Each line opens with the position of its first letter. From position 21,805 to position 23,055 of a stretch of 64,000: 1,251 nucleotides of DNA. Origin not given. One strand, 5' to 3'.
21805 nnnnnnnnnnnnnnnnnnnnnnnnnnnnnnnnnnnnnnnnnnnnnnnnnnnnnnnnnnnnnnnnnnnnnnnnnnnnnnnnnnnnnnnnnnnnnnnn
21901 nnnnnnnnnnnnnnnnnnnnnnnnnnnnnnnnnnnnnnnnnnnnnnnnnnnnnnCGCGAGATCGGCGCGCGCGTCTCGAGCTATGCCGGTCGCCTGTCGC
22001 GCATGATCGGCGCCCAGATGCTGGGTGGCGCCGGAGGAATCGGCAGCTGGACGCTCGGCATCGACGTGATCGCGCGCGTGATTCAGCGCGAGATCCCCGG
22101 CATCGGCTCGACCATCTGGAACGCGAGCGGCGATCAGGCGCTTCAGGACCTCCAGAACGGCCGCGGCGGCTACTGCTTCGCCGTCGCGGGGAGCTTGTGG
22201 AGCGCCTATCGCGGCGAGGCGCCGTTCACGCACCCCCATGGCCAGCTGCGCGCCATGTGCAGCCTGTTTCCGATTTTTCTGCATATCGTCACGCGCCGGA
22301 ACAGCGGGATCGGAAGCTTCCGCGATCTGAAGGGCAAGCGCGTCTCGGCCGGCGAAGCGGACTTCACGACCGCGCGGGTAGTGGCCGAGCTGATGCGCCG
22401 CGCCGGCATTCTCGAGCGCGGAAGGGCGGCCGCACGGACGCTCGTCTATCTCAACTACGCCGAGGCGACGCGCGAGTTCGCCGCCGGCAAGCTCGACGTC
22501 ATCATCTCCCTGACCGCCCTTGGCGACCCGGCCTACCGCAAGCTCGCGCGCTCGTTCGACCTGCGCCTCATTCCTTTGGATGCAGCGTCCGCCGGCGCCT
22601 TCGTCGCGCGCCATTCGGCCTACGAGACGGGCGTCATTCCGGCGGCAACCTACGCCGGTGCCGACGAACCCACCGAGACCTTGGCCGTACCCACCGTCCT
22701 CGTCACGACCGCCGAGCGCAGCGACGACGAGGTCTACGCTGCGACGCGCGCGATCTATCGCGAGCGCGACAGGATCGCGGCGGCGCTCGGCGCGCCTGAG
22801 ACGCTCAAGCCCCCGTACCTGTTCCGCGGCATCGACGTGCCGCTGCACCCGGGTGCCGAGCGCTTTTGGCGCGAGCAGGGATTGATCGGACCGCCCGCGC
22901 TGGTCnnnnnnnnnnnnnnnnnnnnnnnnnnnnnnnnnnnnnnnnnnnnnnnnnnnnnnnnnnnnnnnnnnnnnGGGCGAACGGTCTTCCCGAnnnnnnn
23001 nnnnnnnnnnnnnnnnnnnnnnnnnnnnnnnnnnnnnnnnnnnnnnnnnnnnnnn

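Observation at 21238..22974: One-component regulator: complete IclR transcription factor fused to a complete TAXI-family TRAP solute-binding domain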

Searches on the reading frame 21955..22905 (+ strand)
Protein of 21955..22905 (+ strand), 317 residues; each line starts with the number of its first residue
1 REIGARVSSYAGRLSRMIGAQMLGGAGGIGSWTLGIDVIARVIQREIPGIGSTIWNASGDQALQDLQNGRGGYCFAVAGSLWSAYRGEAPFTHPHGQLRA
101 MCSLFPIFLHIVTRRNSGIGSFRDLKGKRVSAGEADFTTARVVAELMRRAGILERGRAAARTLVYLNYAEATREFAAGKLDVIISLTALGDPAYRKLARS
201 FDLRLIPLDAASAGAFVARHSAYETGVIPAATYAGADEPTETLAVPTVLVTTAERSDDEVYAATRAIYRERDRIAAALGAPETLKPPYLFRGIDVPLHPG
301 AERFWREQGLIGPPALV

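Call 49: find_homologous_proteins(query=A4, max_evalue=1e-10)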
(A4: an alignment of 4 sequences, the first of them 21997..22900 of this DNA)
Query A4 (4 sequences) (301 aa, profile of the alignment): 348 proteins with E <= 1e-10 among 8000 candidates; the best 120 are listed.
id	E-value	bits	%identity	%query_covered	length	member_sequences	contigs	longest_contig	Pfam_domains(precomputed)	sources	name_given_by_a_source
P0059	5.5e-149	514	30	96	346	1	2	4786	PF09084.17,PF16868.11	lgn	-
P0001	4.5e-135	468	100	100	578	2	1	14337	PF01614.25,PF09084.17,PF09339.17,PF16868.11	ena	-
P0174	3.1e-129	449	38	95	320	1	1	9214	PF09084.17,PF16868.11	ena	-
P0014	9.5e-115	401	78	99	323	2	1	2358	PF09084.17,PF16868.11,PF12974.13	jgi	jgi:hypothetical protein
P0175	5.4e-103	362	31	96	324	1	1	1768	PF16868.11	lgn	-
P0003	1.0e-93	332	55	99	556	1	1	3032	PF01614.25,PF09339.17,PF16868.11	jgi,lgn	jgi:TRAP transporter TAXI family solute receptor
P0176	5.8e-87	310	49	95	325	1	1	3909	PF16868.11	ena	-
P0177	1.1e-67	246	35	96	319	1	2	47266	PF09084.17,PF16868.11,PF12974.13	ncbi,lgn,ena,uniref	ncbi:TAXI family TRAP transporter solute-binding subunit [Tepidimonas sp.]|uniref:TAXI family TRAP t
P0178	2.4e-67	245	33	96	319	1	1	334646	PF09084.17,PF16868.11,PF12974.13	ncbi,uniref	ncbi:TAXI family TRAP transporter solute-binding subunit [Tepidimonas sp.]|uniref:TAXI family TRAP t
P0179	5.8e-67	244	35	96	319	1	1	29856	PF09084.17,PF16868.11,PF12974.13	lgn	-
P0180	6.2e-67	244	34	96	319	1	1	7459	PF09084.17,PF16868.11,PF12974.13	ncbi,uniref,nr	ncbi:MAG: TAXI family TRAP transporter solute-binding subunit [Tepidimonas sp.]|uniref:TAXI family T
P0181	8.0e-67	244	33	96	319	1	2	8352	PF09084.17,PF16868.11,PF12974.13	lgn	-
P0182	9.0e-67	243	36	96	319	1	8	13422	PF09084.17,PF16868.11,PF12974.13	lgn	-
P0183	1.0e-66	243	35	96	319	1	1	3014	PF09084.17,PF16868.11,PF12974.13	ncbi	ncbi:MAG: TAXI family TRAP transporter solute-binding subunit [Tepidimonas sp.]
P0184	1.6e-66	243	34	96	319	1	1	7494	PF09084.17,PF16868.11,PF12974.13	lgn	-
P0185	1.7e-66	243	33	96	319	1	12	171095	PF09084.17,PF16868.11,PF12974.13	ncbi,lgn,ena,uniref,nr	ncbi:TRAP transporter solute receptor, TAXI family [Tepidimonas fonticaldi]|uniref:C4-dicarboxylate 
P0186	2.1e-66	242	33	96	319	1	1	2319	PF09084.17,PF16868.11,PF12974.13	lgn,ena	-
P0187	2.6e-66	242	35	96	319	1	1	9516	PF09084.17,PF16868.11,PF12974.13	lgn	-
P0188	4.3e-66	241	33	96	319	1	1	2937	PF09084.17,PF16868.11,PF12974.13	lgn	-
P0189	8.8e-66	240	33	96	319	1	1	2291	PF09084.17,PF16868.11,PF12974.13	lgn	-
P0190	2.8e-65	238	33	96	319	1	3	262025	PF09084.17,PF16868.11,PF12974.13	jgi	jgi:TRAP transporter TAXI family solute receptor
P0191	3.3e-65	238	34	96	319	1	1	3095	PF09084.17,PF16868.11,PF12974.13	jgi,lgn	jgi:TRAP transporter TAXI family solute receptor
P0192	3.7e-65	238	34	96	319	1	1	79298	PF09084.17,PF16868.11,PF12974.13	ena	-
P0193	4.7e-65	238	34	96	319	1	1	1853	PF09084.17,PF16868.11,PF12974.13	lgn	-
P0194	8.0e-65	237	35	96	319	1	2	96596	PF09084.17,PF16868.11,PF12974.13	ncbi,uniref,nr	ncbi:TRAP transporter solute receptor, TAXI family [Tepidimonas thermarum]|uniref:TRAP transporter s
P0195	8.5e-65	237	33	96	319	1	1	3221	PF09084.17,PF16868.11,PF12974.13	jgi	-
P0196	9.9e-65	237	33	96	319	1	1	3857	PF09084.17,PF16868.11,PF12974.13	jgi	jgi:TRAP transporter TAXI family solute receptor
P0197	1.1e-64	237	33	96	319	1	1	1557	PF09084.17,PF16868.11,PF12974.13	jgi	jgi:hypothetical protein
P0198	1.2e-64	236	33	96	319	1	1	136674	PF09084.17,PF16868.11,PF12974.13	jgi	jgi:TRAP transporter TAXI family solute receptor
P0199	1.2e-64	236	33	96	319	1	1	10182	PF09084.17,PF16868.11,PF12974.13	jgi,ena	-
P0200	1.2e-64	236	33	96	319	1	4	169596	PF09084.17,PF16868.11,PF12974.13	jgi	jgi:TRAP transporter TAXI family solute receptor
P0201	2.4e-64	235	33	96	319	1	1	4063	PF09084.17,PF16868.11,PF12974.13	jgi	-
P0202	3.4e-64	235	32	96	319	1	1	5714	PF09084.17,PF16868.11,PF12974.13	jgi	-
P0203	6.8e-64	234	34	96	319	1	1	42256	PF09084.17,PF16868.11,PF12974.13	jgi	jgi:TRAP transporter TAXI family solute receptor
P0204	9.7e-63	230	35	96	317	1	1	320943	PF09084.17,PF16868.11,PF12974.13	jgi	jgi:uncharacterized protein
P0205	1.0e-62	230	31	96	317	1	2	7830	PF09084.17,PF16868.11,PF12974.13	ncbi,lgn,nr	ncbi:MAG: TAXI family TRAP transporter solute-binding subunit [Pseudomonadota bacterium]|nr:TAXI fam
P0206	1.2e-62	230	32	96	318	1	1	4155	PF09084.17,PF16868.11,PF12974.13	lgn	-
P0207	2.1e-62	229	31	96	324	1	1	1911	PF09084.17,PF16868.11,PF12974.13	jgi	jgi:TRAP transporter TAXI family solute receptor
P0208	5.1e-62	228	30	96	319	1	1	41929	PF09084.17,PF16868.11,PF12974.13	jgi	jgi:TRAP transporter TAXI family solute receptor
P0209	8.1e-62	227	31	96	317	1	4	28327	PF09084.17,PF16868.11,PF12974.13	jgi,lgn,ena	-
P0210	9.8e-62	227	32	96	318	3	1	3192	PF09084.17,PF16868.11,PF12974.13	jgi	jgi:hypothetical protein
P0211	1.0e-61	227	33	93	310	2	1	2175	PF09084.17,PF16868.11,PF12974.13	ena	-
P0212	1.3e-61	226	33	96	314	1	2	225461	PF09084.17,PF16868.11,PF12974.13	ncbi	ncbi:MAG: TAXI family TRAP transporter solute-binding subunit [Rhodocyclaceae bacterium]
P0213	1.8e-61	226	35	96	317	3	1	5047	PF09084.17,PF16868.11,PF12974.13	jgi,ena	-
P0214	3.3e-61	225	30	96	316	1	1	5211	PF09084.17,PF16868.11,PF12974.13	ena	-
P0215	3.3e-61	225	30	96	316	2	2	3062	PF09084.17,PF16868.11,PF12974.13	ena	-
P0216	6.4e-61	224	32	96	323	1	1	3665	PF09084.17,PF16868.11,PF12974.13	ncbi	ncbi:MAG: TAXI family TRAP transporter solute-binding subunit [Hydrogenophaga sp.]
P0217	7.0e-61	224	30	96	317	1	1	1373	PF09084.17,PF16868.11,PF12974.13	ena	-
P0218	7.1e-61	224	31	96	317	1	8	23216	PF09084.17,PF16868.11,PF12974.13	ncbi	ncbi:MAG: TAXI family TRAP transporter solute-binding subunit [Caldimonas sp.]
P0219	8.4e-61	224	32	96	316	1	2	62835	PF09084.17,PF16868.11,PF12974.13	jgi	jgi:TRAP transporter TAXI family solute receptor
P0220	1.0e-60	223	31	96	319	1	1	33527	PF09084.17,PF16868.11,PF12974.13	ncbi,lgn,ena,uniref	ncbi:TAXI family TRAP transporter solute-binding subunit [Noviherbaspirillum sp.]|uniref:TAXI family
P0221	1.4e-60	223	31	96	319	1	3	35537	PF09084.17,PF16868.11,PF12974.13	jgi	jgi:TRAP transporter TAXI family solute receptor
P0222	1.9e-60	223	33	96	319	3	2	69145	PF09084.17,PF16868.11,PF12974.13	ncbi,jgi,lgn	jgi:TRAP transporter TAXI family solute receptor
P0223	1.9e-60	223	32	96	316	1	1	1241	PF09084.17,PF16868.11,PF12974.13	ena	-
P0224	3.4e-60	222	34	96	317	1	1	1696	PF09084.17,PF16868.11,PF12974.13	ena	-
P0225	3.5e-60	222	32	96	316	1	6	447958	PF09084.17,PF16868.11,PF12974.13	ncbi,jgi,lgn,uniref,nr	ncbi:TAXI family TRAP transporter solute-binding subunit [Pelomicrobium sp. G1]|uniref:TAXI family T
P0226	4.9e-60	221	31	96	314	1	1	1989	PF09084.17,PF16868.11,PF12974.13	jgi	jgi:uncharacterized protein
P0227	4.9e-60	221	31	96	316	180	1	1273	PF09084.17,PF16868.11,PF12974.13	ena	-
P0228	5.6e-60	221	32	96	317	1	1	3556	PF09084.17,PF16868.11,PF12974.13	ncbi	-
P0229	6.2e-60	221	34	97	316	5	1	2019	PF09084.17,PF16868.11,PF12974.13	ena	-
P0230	7.6e-60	221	31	96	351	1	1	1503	PF09084.17,PF16868.11,PF12974.13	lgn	-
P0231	8.0e-60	221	33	96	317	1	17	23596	PF09084.17,PF16868.11,PF12974.13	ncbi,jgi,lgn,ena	-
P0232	9.6e-60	220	33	96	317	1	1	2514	PF09084.17,PF16868.11,PF12974.13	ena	-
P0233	1.0e-59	220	31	96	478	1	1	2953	PF09084.17,PF16868.11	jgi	-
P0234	1.1e-59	220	30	96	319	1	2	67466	PF09084.17,PF16868.11,PF12974.13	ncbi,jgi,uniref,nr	ncbi:MAG TPA: TAXI family TRAP transporter solute-binding subunit [Noviherbaspirillum sp.]|jgi:hypot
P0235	1.2e-59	220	32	96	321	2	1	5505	PF09084.17,PF16868.11,PF12974.13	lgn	-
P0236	1.4e-59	220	31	96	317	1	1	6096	PF09084.17,PF16868.11,PF12974.13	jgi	jgi:TRAP transporter TAXI family solute receptor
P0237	1.5e-59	220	32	96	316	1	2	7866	PF09084.17,PF16868.11,PF12974.13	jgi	jgi:TRAP transporter TAXI family solute receptor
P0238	1.5e-59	220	30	97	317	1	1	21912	PF09084.17,PF16868.11,PF12974.13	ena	-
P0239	1.5e-59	220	30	96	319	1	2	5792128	PF09084.17,PF16868.11,PF12974.13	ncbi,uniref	ncbi:TAXI family TRAP transporter solute-binding subunit [Noviherbaspirillum sp. ST 5-3]|uniref:TAXI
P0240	2.3e-59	219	35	96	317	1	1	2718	PF09084.17,PF16868.11,PF12974.13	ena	-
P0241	2.4e-59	219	30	96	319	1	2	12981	PF09084.17,PF16868.11,PF12974.13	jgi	jgi:TRAP transporter TAXI family solute receptor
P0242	2.4e-59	219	31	96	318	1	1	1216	PF09084.17,PF16868.11,PF12974.13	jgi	jgi:hypothetical protein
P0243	2.9e-59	219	31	96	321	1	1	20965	PF09084.17,PF16868.11,PF12974.13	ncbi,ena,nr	ncbi:MAG TPA: TAXI family TRAP transporter solute-binding subunit [Noviherbaspirillum sp.]|nr:TAXI f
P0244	4.0e-59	218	31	96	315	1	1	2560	PF09084.17,PF16868.11,PF12974.13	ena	-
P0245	4.4e-59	218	30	96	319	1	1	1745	PF09084.17,PF16868.11,PF12974.13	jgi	jgi:TRAP transporter TAXI family solute receptor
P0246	4.8e-59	218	31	97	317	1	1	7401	PF09084.17,PF16868.11,PF12974.13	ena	-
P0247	5.3e-59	218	32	96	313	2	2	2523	PF09084.17,PF16868.11,PF12974.13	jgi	jgi:uncharacterized protein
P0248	5.6e-59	218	31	96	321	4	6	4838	PF09084.17,PF16868.11,PF12974.13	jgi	jgi:uncharacterized protein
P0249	8.9e-59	217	30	96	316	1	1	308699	PF09084.17,PF16868.11,PF12974.13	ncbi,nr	ncbi:MAG TPA: TAXI family TRAP transporter solute-binding subunit [Noviherbaspirillum sp.]|nr:TAXI f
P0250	1.3e-58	217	32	96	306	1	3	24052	PF09084.17,PF16868.11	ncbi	ncbi:MAG: TAXI family TRAP transporter solute-binding subunit [Geminicoccaceae bacterium]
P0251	1.6e-58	216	33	96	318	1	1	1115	PF16868.11,PF12974.13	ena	-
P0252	1.8e-58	216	32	96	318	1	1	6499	PF09084.17,PF16868.11,PF12974.13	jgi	jgi:uncharacterized protein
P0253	2.0e-58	216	32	96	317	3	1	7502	PF09084.17,PF16868.11,PF12974.13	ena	-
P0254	2.0e-58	216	32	96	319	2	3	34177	PF09084.17,PF16868.11,PF12974.13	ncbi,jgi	jgi:hypothetical protein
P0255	2.1e-58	216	33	96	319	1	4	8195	PF09084.17,PF16868.11,PF12974.13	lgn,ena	-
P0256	2.2e-58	216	31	96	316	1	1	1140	PF09084.17,PF16868.11,PF12974.13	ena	-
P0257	3.2e-58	215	31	96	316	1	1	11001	PF09084.17,PF16868.11,PF12974.13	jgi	jgi:hypothetical protein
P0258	4.2e-58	215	32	96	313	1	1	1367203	PF09084.17,PF16868.11,PF12974.13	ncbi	ncbi:TAXI family TRAP transporter solute-binding subunit [Azospirillum sp. sgz301742]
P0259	5.5e-58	215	35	83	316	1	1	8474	PF09084.17,PF16868.11,PF12974.13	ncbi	-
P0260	5.9e-58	214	31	96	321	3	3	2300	PF09084.17,PF16868.11,PF12974.13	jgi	jgi:uncharacterized protein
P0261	6.1e-58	214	27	96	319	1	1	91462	PF09084.17,PF16868.11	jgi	jgi:TRAP transporter TAXI family solute receptor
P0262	7.6e-58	214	32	96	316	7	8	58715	PF09084.17,PF16868.11,PF12974.13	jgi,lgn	jgi:TRAP transporter TAXI family solute receptor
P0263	8.1e-58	214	31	96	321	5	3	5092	PF09084.17,PF16868.11,PF12974.13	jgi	jgi:uncharacterized protein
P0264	8.6e-58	214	28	96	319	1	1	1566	PF09084.17,PF16868.11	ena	-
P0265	8.8e-58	214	32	96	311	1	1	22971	PF09084.17,PF16868.11,PF12974.13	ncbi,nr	ncbi:MAG: TAXI family TRAP transporter solute-binding subunit [Rhodospirillales bacterium]|nr:TAXI f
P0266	9.9e-58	214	32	96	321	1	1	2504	PF09084.17,PF16868.11,PF12974.13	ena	-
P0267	1.5e-57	213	32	96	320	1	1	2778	PF09084.17,PF16868.11,PF12974.13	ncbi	-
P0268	1.7e-57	213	31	96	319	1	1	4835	PF09084.17,PF16868.11,PF12974.13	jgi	jgi:TRAP transporter TAXI family solute receptor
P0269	2.0e-57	213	33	96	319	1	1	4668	PF16868.11,PF12974.13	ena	-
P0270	2.1e-57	213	33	96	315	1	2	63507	PF09084.17,PF16868.11,PF12974.13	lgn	-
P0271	2.4e-57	212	31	96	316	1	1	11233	PF09084.17,PF16868.11,PF12974.13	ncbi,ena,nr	ncbi:MAG TPA: TAXI family TRAP transporter solute-binding subunit [Usitatibacter sp.]|nr:TAXI family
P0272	3.3e-57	212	31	96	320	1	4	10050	PF09084.17,PF16868.11,PF12974.13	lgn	-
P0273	3.3e-57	212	32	96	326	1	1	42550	PF09084.17,PF16868.11,PF12974.13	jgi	jgi:uncharacterized protein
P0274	3.6e-57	212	31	96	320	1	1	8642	PF09084.17,PF16868.11,PF12974.13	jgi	-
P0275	3.6e-57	212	33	96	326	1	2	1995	PF09084.17,PF16868.11,PF12974.13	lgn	-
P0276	3.7e-57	212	30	96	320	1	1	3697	PF09084.17,PF16868.11,PF12974.13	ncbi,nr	ncbi:MAG TPA: TAXI family TRAP transporter solute-binding subunit, partial [Burkholderiaceae bacteri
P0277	4.5e-57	212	32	96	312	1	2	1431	PF09084.17,PF16868.11,PF12974.13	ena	-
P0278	4.5e-57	212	30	96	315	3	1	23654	PF09084.17,PF16868.11,PF12974.13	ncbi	-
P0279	4.6e-57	211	32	96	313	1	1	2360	PF09084.17,PF16868.11,PF12974.13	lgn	-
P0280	4.6e-57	211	32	96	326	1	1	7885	PF09084.17,PF16868.11,PF12974.13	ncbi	-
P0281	6.2e-57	211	30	76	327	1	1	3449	PF09084.17,PF16868.11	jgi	jgi:uncharacterized protein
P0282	1.5e-56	210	32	96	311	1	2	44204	PF09084.17,PF16868.11,PF12974.13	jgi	-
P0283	1.6e-56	210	29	96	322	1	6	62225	PF09084.17,PF16868.11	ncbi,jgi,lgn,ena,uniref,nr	ncbi:MAG TPA: TAXI family TRAP transporter solute-binding subunit [Amaricoccus sp.]|uniref:TAXI fami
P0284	1.7e-56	210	32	96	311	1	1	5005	PF09084.17,PF16868.11,PF12974.13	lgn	-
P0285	1.9e-56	209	32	96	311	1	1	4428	PF09084.17,PF16868.11,PF12974.13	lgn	-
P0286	2.2e-56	209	31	96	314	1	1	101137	PF09084.17,PF16868.11,PF12974.13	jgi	jgi:hypothetical protein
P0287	2.3e-56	209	31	96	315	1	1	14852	PF09084.17,PF16868.11,PF12974.13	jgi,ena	-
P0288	2.4e-56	209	31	96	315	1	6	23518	PF09084.17,PF16868.11,PF12974.13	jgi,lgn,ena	-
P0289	3.5e-56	209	29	96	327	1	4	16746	PF09084.17,PF16868.11,PF12974.13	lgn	-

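Call 51: find_encoding_contigs(protein=P0174, flank=8000, max_places=1)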
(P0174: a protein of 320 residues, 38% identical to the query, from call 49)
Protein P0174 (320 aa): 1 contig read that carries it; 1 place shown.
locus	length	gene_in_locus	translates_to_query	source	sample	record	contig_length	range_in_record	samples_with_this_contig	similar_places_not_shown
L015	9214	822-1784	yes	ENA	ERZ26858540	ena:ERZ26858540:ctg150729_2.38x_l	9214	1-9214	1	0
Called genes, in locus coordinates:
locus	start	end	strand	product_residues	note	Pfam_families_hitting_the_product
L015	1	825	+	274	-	?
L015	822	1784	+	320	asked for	PF16868:NMT1_3, PF09084:NMT1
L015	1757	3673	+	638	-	PF06808:DctM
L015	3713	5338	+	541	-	PF09339:HTH_IclR, PF01614:IclR_C, PF16868:NMT1_3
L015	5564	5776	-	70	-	PF11324:DUF3126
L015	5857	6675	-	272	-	PF06426:SATase_N, PF00132:Hexapep (faint)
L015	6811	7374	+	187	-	PF00378:ECH_1, PF16113:ECH_2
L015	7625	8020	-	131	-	-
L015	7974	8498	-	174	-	PF00561:Abhydrolase_1, PF12146:Hydrolase_4, PF12697:Abhydrolase_6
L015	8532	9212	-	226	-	?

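Call 52: find_encoding_contigs(protein=P0176, flank=5000, max_places=1)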
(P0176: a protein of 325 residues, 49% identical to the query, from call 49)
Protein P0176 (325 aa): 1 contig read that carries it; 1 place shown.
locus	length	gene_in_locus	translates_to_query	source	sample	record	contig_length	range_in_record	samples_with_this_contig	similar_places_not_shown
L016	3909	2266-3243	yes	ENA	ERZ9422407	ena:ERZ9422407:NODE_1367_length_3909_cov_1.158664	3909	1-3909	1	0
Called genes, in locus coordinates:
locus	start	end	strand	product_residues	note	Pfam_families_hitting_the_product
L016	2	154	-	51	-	?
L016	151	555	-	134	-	PF01323:DSBA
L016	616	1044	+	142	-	-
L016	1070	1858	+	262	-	PF01553:Acyltransferase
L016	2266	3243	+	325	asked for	PF16868:NMT1_3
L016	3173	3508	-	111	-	PF01261:AP_endonuc_2 (weak)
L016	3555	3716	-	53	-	-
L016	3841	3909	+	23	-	?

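Call 72: predict_structure(alignment_id=A5)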
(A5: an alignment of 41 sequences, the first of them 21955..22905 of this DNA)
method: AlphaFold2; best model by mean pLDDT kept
length: 317 residues; sequences in the alignment: 41
mean_pLDDT: 89.3   pTM: 0.86
mean pLDDT of the five models: 89.3, 87.7, 86.6, 86.1, 84.8
residues with pLDDT >= 90: 222; 70-90: 69; 50-70: 24; < 50: 2
segments of 3 or more residues with pLDDT < 50: none
pLDDT, mean of each block of 10 residues (from residue 1): 69 56 63 86 86 78 93 93 96 97 95 97 96 92 95 85 90 95 94 91 96 96 96 93 96 96 96 89 85 95 96 71
secondary structure, 60 per line:
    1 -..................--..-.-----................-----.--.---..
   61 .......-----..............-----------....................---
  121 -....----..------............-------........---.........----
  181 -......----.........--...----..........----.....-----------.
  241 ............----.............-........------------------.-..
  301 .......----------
elements in order: H2-19 H31-46 H59-67 E73-77 H78-86 E98-114 H122-125 H138-149 H157-162 H168-176 E182-187 H192-200 E203-205 H210-219 E224-228 E240-252 H257-269 H271-278 H299-307
